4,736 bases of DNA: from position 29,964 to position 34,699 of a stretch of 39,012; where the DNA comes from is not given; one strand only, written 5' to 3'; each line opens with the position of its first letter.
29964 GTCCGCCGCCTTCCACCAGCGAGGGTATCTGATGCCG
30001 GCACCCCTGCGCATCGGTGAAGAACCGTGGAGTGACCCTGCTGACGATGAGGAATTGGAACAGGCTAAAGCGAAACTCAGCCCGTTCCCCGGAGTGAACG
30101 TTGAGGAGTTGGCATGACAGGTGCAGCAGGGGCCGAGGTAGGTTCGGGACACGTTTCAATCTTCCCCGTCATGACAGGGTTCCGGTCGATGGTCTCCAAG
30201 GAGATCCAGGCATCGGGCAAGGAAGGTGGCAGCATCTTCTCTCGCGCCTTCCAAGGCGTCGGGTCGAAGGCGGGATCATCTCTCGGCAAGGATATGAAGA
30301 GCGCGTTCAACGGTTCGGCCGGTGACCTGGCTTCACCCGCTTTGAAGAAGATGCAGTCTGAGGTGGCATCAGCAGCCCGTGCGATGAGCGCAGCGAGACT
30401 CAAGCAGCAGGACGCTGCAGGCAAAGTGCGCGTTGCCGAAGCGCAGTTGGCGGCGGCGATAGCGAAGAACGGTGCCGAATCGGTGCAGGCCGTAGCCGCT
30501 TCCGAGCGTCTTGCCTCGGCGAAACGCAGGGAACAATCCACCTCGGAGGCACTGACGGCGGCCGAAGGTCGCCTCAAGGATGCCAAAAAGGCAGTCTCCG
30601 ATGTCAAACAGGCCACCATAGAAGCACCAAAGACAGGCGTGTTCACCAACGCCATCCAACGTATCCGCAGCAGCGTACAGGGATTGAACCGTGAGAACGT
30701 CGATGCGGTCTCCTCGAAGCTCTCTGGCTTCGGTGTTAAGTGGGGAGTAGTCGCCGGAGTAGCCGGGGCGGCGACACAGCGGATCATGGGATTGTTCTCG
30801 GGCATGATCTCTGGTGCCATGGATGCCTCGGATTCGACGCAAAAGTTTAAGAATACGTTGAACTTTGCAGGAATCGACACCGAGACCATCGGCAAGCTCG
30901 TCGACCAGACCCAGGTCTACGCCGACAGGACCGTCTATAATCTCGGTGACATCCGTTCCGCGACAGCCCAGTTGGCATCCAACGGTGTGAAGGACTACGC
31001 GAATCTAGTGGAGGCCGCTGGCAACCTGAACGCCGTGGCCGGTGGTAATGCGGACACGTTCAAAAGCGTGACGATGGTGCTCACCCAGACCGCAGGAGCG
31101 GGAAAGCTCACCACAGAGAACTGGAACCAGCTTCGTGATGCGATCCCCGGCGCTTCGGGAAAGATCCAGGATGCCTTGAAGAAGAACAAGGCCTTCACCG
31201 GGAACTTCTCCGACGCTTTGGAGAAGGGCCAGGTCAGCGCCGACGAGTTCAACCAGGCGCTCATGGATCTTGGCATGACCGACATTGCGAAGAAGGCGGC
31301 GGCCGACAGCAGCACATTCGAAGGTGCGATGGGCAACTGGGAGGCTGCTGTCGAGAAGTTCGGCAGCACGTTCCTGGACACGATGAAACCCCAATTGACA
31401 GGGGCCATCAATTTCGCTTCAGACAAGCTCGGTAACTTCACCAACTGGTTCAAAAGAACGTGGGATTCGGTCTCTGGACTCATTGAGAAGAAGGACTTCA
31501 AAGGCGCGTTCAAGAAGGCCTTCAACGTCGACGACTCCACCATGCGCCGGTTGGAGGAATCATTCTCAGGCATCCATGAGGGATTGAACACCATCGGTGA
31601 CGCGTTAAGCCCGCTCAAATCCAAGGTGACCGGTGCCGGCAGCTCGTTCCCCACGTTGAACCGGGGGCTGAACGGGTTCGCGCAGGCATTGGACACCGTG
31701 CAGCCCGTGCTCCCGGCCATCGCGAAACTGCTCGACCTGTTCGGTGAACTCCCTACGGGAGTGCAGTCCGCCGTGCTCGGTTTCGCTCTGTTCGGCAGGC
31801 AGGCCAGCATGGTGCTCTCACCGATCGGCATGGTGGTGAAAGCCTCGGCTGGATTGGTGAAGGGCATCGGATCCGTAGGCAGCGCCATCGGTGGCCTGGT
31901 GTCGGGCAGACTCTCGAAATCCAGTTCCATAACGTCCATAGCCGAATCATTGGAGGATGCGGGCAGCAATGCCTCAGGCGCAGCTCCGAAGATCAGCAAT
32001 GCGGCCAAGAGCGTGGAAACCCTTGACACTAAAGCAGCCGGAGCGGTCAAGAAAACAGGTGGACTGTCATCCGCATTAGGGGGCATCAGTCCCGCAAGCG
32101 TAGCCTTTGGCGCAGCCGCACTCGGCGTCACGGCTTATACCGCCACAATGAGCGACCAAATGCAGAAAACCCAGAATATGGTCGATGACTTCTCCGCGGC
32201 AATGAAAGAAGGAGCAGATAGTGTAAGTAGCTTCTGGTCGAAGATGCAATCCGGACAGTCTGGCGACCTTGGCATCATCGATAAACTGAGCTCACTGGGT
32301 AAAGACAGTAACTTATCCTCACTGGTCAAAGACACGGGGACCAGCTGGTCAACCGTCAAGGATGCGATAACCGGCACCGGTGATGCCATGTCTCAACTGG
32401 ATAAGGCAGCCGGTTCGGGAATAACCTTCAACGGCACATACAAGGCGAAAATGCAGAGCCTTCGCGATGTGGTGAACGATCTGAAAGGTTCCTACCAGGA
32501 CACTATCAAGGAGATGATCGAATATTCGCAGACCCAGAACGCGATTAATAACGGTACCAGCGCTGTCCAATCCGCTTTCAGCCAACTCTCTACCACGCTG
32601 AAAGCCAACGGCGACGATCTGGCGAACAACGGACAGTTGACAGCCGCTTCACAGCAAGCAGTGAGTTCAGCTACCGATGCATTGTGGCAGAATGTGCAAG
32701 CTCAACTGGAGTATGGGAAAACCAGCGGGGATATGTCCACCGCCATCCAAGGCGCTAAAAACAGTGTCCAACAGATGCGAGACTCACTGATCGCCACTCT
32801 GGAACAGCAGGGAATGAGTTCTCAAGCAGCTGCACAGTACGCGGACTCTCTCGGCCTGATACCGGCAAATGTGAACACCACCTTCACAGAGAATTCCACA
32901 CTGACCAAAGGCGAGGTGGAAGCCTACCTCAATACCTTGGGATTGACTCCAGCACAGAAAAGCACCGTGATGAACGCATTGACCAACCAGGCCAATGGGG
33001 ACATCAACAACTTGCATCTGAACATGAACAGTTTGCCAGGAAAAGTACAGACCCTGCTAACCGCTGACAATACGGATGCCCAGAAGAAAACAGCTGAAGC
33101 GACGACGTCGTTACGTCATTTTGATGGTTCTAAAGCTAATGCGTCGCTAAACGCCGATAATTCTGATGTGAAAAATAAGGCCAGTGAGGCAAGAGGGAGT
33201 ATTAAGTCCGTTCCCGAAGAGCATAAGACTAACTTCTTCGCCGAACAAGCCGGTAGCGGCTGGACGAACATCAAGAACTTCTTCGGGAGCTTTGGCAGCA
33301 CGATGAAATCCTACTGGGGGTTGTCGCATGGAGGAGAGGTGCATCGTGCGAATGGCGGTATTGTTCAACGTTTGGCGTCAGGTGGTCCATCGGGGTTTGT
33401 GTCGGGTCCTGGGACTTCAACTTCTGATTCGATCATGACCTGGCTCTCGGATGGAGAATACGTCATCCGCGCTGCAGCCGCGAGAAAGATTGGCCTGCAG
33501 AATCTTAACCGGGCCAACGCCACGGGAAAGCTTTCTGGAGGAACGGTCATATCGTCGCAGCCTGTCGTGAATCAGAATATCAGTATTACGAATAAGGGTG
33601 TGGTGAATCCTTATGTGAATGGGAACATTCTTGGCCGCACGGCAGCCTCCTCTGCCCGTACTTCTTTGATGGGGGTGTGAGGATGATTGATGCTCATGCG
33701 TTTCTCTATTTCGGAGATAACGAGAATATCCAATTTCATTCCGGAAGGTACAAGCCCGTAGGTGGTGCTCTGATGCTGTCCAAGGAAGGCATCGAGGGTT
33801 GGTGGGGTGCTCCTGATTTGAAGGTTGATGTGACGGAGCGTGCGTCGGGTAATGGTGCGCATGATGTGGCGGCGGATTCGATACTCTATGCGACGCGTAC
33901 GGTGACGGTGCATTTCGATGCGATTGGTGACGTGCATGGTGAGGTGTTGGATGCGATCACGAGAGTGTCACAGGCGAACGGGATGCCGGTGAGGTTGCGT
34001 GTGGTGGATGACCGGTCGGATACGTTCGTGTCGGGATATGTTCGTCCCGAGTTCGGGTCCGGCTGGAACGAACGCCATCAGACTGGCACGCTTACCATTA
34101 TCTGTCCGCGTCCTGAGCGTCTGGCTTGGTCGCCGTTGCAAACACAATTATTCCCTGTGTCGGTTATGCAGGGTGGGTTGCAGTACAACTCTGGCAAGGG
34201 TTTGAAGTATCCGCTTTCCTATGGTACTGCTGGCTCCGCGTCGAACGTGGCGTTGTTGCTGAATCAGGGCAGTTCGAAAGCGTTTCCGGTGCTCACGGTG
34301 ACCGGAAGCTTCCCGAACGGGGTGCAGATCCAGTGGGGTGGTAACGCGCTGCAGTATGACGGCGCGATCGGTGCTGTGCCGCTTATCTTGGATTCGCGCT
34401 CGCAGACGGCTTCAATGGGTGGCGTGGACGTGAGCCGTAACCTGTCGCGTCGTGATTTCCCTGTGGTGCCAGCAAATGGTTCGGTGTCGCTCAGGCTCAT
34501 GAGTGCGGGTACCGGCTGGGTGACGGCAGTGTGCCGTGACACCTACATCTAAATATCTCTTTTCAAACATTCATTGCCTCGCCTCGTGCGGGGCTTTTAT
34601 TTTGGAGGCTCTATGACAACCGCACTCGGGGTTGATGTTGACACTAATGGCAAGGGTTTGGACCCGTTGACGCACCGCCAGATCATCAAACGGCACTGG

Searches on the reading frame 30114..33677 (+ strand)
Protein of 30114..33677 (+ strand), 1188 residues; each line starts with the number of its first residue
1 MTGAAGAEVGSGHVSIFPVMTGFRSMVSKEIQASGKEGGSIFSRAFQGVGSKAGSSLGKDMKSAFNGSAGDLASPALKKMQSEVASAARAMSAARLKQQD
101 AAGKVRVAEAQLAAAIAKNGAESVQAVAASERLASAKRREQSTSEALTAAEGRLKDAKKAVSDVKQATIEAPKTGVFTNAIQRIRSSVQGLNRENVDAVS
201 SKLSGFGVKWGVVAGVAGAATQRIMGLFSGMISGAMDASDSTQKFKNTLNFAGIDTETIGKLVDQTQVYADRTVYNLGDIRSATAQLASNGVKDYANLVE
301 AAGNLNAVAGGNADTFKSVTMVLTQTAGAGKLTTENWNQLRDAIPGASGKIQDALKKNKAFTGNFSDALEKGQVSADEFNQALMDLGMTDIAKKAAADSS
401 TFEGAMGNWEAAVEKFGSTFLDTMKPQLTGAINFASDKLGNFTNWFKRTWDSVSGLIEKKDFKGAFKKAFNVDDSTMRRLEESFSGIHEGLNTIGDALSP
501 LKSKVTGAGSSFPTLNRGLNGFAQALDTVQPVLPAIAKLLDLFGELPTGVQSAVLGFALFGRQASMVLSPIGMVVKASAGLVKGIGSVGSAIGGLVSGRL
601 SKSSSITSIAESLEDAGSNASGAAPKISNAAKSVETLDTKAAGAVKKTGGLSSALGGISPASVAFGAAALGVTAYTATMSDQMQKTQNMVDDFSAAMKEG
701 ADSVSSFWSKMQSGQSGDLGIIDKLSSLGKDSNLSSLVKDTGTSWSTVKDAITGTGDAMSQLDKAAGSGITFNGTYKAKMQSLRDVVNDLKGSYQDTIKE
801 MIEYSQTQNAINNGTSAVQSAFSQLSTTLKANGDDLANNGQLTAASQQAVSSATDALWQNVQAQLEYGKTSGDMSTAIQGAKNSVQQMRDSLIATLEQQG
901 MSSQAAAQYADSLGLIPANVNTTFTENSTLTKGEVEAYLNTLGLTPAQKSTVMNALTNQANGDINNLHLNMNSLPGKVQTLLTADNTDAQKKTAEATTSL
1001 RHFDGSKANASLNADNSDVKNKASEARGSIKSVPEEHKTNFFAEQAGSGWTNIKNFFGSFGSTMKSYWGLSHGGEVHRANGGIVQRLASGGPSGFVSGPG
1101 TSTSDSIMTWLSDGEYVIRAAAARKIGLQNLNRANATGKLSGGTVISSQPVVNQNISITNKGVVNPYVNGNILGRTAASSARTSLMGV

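Call 44: search_protein_families(library=phrogs, proteins=[window:30114-33677:+], max_evalue=0.001)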
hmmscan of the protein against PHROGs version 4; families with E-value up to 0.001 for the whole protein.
window:30114-33677:+ (1188 aa): 10 families
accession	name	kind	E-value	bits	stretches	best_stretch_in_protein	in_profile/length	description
phrog_167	-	tail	9.7e-24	84.2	1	71-755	252-855/1555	tail length tape measure protein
phrog_7972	-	unknown function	8.5e-12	45.7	1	177-725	17-568/687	-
phrog_1293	-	tail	8.5e-12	44.7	1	526-905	486-844/1424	tail length tape measure protein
phrog_6090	-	tail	1.9e-08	33.4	1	1049-1171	1071-1175/1853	tail length tape measure protein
phrog_9228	-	tail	3.6e-06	26.5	1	44-331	31-292/1425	tail length tape measure protein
phrog_8927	-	tail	5.6e-06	25.7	0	9-1159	3-983/1619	tail length tape measure protein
phrog_1686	-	tail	1.4e-05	24.1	1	119-1029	13-729/1224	tail length tape measure protein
phrog_1272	-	tail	4e-05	22.5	0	73-322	110-347/1606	tail length tape measure protein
phrog_1533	-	tail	4.5e-05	22.1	1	463-703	512-699/1688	tail length tape measure protein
phrog_5448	-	tail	0.00065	17.6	1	1094-1137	2287-2331/3103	tail length tape measure protein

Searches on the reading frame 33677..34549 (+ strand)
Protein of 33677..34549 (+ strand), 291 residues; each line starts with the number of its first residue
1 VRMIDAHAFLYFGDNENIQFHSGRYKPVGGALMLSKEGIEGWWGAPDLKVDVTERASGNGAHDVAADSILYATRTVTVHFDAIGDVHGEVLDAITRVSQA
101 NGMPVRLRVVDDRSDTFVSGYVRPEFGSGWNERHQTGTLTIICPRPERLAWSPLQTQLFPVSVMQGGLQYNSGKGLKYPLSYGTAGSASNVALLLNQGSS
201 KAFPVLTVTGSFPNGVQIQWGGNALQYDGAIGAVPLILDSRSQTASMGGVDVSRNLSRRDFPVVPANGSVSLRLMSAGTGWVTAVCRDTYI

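Call 60: search_protein_families(library=phrogs, proteins=[window:33677-34549:+], max_evalue=0.00001)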
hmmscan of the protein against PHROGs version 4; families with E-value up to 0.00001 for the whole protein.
window:33677-34549:+ (291 aa): 1 family
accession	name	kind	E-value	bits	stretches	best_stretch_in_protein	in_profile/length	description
phrog_5577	-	tail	1.1e-45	157.4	1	27-291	27-295/295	minor tail protein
